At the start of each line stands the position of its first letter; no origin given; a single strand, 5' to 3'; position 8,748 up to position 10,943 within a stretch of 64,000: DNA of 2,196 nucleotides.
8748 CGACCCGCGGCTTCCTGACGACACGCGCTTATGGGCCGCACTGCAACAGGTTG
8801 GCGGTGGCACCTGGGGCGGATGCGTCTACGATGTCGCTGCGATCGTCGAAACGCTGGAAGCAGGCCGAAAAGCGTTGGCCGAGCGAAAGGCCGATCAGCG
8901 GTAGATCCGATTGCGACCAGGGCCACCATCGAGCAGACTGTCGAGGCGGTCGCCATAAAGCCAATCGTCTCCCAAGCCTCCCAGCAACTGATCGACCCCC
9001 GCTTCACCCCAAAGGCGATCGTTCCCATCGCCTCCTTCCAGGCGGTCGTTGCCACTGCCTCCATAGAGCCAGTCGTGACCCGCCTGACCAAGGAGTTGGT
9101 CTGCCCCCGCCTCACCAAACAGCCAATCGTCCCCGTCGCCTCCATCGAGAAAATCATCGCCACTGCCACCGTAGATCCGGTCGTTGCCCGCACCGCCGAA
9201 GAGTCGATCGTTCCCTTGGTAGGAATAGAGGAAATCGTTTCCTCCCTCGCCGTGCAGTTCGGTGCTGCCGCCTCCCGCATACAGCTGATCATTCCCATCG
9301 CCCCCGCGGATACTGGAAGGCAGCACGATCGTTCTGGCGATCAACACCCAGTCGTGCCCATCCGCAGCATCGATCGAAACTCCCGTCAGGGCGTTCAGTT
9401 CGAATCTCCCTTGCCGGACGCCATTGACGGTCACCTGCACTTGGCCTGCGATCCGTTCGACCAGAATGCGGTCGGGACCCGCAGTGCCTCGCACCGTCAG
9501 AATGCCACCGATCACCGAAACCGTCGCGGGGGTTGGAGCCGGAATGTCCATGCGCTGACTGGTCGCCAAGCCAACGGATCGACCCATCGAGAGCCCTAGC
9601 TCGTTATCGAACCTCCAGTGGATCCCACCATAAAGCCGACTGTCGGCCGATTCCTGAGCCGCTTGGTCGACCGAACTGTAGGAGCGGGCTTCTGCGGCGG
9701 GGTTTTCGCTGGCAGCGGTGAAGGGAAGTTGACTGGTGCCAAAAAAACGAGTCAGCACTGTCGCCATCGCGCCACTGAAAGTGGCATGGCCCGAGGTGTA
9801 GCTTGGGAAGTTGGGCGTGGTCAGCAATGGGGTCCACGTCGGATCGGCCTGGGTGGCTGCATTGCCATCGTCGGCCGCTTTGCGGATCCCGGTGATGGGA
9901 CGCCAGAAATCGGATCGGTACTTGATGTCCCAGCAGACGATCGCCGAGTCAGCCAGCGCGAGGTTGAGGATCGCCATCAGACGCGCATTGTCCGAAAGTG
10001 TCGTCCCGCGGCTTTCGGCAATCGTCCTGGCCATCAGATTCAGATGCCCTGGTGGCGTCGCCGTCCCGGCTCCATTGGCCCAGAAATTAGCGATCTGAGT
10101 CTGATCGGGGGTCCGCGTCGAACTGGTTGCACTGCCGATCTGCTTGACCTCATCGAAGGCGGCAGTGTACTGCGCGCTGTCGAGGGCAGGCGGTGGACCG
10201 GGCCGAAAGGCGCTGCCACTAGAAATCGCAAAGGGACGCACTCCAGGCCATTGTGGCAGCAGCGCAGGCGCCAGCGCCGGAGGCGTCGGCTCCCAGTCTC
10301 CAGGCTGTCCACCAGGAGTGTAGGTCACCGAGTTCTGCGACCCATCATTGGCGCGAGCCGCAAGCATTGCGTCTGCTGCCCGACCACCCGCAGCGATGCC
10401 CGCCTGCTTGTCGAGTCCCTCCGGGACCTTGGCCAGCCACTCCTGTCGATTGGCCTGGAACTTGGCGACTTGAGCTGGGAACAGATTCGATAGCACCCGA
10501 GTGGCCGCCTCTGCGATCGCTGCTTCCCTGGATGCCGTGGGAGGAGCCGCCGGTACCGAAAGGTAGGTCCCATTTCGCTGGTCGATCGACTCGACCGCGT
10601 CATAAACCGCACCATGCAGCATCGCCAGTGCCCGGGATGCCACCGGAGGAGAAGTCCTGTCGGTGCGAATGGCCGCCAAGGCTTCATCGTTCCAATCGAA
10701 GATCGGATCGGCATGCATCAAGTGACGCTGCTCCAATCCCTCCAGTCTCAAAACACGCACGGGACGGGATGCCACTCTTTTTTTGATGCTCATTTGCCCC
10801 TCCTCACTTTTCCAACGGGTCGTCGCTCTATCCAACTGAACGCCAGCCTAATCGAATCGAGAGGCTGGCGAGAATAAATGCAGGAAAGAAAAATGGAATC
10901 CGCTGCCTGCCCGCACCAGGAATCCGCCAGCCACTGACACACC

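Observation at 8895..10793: PAP2/vanadium-haloperoxidase-like catalytic domain fused to an RTX calcium-binding repeat tail; no N-terminal signal peptide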

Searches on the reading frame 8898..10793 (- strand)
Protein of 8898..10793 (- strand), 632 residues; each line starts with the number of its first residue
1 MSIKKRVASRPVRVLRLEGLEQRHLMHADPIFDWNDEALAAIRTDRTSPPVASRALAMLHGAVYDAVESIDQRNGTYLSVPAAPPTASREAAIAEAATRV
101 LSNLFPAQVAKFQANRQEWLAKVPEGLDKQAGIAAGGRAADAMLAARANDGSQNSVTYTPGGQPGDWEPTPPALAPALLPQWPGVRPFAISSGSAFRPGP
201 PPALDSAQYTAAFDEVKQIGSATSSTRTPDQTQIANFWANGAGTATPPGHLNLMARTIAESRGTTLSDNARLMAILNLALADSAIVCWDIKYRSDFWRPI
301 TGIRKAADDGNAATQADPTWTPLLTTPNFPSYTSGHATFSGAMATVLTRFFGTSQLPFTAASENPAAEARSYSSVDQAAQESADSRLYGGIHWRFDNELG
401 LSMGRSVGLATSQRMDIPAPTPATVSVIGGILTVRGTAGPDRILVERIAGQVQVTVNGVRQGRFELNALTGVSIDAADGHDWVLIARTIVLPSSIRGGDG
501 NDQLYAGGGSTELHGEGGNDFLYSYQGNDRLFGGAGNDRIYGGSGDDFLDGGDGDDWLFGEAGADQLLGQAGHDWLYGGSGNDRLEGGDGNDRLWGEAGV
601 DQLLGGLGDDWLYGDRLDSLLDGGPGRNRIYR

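Call 4: search_protein_families(library=pfam, proteins=[window:8898-10793:-], max_evalue=1)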
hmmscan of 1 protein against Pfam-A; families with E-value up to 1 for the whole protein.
window:8898-10793:- (632 aa): 5 families
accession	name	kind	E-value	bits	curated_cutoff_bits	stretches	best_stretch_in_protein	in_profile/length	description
PF00353.25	HemolysinCabind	-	5e-42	141.9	23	6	526-558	4-36/36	RTX calcium-binding nonapeptide repeat (4 copies)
PF01569.27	PAP2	-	2.1e-08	34.4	27.2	1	275-413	4-123/130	PAP2 superfamily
PF17897.7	VCPO_N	-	1.1e-05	25.8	29.3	1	42-116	32-117/216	Vanadium chloroperoxidase N-terminal domain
PF21167.2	DUF6851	-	0.0039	18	27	1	59-154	2-104/140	Domain of unknown function (DUF6851)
PF22778.2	VCPO_2nd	-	0.011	16.2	27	1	281-367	11-114/177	VCPO second helical-bundle domain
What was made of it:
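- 10710..10757 (-): Planctomycete N-terminal motif, residues 13-28, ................. It matches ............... (PF07595 type). The query alone does not reach E<=1 against the Pfam model (call 4).
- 9339..9524 (-): Beta-sandwich linker module, residues 424-485. No Pfam family matched (call 4).
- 8898..9311 (-): RTX calcium-binding beta-roll, residues 495-632: 15 in-register nonapeptides and a 3-residue end (IYR). HemolysinCabind E 5e-42 in 6 stretches (call 4).
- On PAP2 superfamily (Pfam PF01569): 34.4 bits against a cut-off of 27.2 (call 4).
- On RTX protein (Pfam HemolysinCabind): E 5e-42 (call 4).
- On Planctomycete extracellular motif (Pfam PF07595): The query alone gives no hit at E<=1 (call 4).
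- Checked: VCPO_N and VCPO_2nd score below their cut-offs (call 4).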

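Call 5: search_protein_families(library=ncbifam, proteins=[window:8898-10793:-], max_evalue=1)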
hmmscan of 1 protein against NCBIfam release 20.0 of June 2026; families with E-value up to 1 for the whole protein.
window:8898-10793:- (632 aa): 8 families
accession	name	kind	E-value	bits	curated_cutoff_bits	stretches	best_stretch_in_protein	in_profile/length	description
NF046115.1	Ca_rpt_SMc04171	equivalog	9.9e-22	77.8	625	2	428-568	341-490/574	SMc04171 family calcium-binding repeat protein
NF033943.0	RTX_toxin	subfamily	6.3e-20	71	1000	2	537-628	687-788/930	RTX family hemolysin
NF033203.1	entero_EhxA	exception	4.6e-16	58.2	2000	2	528-628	720-820/997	enterohemolysin EhxA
NF035945.1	Zn_serralysin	subfamily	6.8e-14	51.9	500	3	483-538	311-365/462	serralysin family metalloprotease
NF053766.1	ZapA_metallo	exception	7.6e-14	51.6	940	2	483-547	322-385/483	ZapA family metalloprotease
NF050046.1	PueAB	exception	4.8e-06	25.3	670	3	567-612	372-417/616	polyurethane esterase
NF052454.1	BtaGlycanEglC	equivalog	0.0086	15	700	2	532-572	104-144/459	endo-1,3-1,4-beta-glycanase EglC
NF051884.1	ProteaseSapA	equivalog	0.65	8.6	1200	0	563-592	329-358/644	protease SapA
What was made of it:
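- Tried and rejected: It gave only partial RTX-family hits far below their cut-offs and no VHPO model (call 5).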

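Call 7: search_solved_structures(query=window:8898-10793:-, max_evalue=0.01, show_alignments=2)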
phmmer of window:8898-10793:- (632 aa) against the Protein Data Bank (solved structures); distinct sequences matched with E-value up to 0.01: 47.
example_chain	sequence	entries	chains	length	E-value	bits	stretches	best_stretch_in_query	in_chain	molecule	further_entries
4cit_A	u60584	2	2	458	5.6e-45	157.4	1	44-412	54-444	VANADIUM-DEPENDENT HALOPEROXIDASE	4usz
7usl_C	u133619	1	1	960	8.4e-34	120.4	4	528-597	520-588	Bifunctional hemolysin-adenylate cyclase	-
1idu_A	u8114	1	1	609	1.5e-21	79.9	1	45-352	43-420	VANADIUM CHLOROPEROXIDASE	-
1idq_A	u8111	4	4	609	1.8e-21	79.7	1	45-352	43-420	VANADIUM CHLOROPEROXIDASE | VANADIUM-CONTAINING CHLOROPEROXIDASE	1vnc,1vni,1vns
3bb0_A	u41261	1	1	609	1.9e-21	79.6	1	45-352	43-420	Vanadium chloroperoxidase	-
1vne_A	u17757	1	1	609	2.4e-21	79.3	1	45-352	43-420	VANADIUM CHLOROPEROXIDASE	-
7rah_E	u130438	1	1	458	3.1e-21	78.9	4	553-614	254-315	Bifunctional adenylate cyclase toxin/hemolysin CyaA,Bifunctional adenylate cyclase toxin/h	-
1vnf_A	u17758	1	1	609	1.7e-20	76.5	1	45-352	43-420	VANADIUM CHLOROPEROXIDASE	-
1vnh_A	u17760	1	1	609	3.8e-20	75.3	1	45-352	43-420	VANADIUM CHLOROPEROXIDASE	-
1vng_A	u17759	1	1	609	6.8e-20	74.5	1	45-352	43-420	VANADIUM CHLOROPEROXIDASE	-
6sus_A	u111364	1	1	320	2.2e-16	62.9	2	532-629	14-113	Bifunctional hemolysin/adenylate cyclase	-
9p6c_A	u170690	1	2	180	4.2e-10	42.2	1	514-604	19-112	Hemolysin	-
2z8x_A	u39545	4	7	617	7.5e-10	41.3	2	508-577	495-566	Lipase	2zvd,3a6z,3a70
2zj7_A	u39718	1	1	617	8.8e-10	41.1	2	508-577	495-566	Lipase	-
2qua_A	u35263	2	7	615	1e-09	40.9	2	541-611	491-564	Extracellular lipase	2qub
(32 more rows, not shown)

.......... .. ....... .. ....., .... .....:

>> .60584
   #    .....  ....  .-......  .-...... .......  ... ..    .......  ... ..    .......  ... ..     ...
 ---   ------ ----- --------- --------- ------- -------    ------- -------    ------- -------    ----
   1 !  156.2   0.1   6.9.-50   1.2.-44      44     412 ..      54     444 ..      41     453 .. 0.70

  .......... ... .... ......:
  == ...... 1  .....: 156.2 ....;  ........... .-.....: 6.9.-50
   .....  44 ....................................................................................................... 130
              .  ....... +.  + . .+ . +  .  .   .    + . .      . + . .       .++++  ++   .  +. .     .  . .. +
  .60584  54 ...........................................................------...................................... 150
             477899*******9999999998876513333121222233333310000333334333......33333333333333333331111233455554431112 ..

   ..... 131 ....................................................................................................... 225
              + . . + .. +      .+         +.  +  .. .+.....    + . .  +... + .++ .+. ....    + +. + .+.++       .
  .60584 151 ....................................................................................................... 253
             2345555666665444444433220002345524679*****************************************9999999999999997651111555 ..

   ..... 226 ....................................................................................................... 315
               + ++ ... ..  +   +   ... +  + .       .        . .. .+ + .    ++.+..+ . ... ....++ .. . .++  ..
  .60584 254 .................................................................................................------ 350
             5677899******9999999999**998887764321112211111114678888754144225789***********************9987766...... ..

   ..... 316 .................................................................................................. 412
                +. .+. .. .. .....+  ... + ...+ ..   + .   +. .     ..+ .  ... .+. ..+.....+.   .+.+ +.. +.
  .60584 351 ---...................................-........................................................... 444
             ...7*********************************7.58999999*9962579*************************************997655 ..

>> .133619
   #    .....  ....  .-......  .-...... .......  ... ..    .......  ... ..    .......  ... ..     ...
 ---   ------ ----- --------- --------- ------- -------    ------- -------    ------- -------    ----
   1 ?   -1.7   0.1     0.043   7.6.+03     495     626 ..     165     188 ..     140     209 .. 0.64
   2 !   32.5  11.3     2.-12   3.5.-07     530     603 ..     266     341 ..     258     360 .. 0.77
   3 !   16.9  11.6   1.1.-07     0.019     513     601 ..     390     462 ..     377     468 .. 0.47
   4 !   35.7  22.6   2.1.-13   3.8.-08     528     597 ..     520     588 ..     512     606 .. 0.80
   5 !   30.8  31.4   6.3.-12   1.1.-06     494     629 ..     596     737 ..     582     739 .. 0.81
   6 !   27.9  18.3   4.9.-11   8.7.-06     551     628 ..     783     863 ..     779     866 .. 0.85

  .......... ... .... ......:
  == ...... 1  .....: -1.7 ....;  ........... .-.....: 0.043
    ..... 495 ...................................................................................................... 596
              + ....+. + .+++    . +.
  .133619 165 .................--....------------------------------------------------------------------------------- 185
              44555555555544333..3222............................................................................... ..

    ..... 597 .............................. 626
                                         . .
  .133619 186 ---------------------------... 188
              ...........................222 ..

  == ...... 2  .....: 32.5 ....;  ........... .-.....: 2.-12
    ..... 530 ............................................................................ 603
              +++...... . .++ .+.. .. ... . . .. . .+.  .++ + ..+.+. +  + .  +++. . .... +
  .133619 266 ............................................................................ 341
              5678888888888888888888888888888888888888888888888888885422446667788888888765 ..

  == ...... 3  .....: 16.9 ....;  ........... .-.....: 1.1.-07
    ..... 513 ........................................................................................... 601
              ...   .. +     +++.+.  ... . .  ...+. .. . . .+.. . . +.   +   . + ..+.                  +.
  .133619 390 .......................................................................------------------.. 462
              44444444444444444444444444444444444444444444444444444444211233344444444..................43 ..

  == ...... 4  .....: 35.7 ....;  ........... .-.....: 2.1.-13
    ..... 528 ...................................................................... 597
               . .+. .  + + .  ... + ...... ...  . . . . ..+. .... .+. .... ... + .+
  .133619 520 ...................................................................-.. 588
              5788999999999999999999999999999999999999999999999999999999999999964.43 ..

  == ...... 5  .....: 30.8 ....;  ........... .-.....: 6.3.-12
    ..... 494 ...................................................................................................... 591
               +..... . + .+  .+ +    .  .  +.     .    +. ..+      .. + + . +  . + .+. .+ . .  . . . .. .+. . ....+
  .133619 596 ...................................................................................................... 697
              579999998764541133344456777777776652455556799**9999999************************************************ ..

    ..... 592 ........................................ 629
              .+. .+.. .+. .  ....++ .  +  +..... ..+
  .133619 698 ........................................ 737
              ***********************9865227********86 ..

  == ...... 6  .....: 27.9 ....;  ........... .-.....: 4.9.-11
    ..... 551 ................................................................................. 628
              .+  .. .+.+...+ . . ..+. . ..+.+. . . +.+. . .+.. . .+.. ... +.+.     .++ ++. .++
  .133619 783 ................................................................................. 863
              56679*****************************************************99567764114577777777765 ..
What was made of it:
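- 9549..10706 (-): Catalytic domain, residues 30-415: two helical bundles of the vanadium-haloperoxidase fold. phmmer against 4CIT gives E 5.6e-45 over residues 44-412 (call 7).
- Closest known: Zobellia galactanivorans vanadium iodoperoxidase VIPO1. Same: The CWD-x-KYRS, FP-x-YTSGH and SR-x-YGGIH motifs are shared almost letter for letter (call 7).
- Closest known: RTX exoenzymes secreted by type I systems. Same: The RTX segment matches them at E 1e-6 to 1e-34 (calls 5, 7).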
